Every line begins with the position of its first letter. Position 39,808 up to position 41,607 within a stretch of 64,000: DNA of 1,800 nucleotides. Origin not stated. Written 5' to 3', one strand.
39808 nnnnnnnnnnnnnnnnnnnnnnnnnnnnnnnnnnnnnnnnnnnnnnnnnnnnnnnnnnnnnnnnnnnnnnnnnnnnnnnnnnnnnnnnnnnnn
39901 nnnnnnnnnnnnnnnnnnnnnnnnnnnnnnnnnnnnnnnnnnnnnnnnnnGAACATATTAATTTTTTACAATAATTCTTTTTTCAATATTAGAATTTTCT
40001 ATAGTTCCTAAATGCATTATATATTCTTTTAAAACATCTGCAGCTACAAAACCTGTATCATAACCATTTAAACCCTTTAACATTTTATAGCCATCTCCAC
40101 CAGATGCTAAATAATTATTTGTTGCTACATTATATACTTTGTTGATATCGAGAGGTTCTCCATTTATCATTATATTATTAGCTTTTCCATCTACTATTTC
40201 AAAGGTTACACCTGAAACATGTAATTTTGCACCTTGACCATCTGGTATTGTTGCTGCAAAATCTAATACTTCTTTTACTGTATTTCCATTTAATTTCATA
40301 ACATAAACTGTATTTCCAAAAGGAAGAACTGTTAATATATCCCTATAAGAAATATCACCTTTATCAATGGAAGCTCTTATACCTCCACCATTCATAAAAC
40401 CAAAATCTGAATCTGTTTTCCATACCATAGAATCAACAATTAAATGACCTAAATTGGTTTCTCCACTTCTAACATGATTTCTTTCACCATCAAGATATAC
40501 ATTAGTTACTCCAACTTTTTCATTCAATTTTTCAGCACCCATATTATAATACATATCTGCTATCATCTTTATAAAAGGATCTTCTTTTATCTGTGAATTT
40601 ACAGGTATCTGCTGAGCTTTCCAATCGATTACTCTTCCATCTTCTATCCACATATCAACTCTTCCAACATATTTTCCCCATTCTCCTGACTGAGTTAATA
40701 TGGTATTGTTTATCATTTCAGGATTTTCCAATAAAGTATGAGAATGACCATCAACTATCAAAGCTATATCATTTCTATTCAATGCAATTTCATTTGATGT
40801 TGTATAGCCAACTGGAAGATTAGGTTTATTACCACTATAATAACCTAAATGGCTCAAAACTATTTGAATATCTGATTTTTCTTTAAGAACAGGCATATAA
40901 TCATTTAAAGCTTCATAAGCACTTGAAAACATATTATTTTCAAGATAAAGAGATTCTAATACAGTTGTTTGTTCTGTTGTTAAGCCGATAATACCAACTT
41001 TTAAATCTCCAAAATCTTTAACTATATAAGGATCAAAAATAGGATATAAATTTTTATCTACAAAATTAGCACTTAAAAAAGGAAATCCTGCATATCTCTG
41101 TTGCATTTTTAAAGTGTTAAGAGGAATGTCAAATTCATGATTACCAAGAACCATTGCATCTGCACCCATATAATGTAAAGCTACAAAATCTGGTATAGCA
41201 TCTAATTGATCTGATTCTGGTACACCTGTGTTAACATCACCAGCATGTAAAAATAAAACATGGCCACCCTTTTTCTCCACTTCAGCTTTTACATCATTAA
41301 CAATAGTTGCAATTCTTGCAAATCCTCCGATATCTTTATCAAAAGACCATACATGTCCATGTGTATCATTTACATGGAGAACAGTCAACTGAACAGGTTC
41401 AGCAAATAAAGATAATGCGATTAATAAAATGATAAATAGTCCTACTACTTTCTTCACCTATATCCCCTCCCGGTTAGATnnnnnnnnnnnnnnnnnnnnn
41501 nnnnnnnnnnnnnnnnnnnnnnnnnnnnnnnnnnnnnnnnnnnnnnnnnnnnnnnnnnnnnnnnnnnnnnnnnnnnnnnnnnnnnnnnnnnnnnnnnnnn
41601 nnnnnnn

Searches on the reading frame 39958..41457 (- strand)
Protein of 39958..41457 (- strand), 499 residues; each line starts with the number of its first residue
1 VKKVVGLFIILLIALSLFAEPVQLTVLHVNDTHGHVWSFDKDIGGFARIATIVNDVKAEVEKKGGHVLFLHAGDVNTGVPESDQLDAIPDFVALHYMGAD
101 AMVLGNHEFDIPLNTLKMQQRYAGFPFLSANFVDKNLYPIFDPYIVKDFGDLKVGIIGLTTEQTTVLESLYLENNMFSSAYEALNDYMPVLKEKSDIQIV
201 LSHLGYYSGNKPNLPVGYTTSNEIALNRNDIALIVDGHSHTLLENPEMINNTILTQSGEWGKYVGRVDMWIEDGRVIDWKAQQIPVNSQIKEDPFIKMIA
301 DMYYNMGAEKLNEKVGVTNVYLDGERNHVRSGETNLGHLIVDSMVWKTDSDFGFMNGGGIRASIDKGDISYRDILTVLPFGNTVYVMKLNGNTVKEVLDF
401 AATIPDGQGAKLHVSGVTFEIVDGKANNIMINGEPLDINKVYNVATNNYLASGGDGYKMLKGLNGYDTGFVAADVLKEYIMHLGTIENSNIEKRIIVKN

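Call 33: search_protein_families(library=pfam, proteins=[window:39958-41457:-], max_evalue=0.00001)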
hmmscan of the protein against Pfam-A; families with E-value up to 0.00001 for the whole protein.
window:39958-41457:- (499 aa): 2 families
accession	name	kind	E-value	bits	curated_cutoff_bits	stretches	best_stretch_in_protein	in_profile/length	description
PF02872.23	5_nucleotid_C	-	1.5e-39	136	23.6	1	315-461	2-157/158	5'-nucleotidase, C-terminal domain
PF00149.33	Metallophos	-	3.2e-18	67.3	21.5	1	25-241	2-190/191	Calcineurin-like phosphoesterase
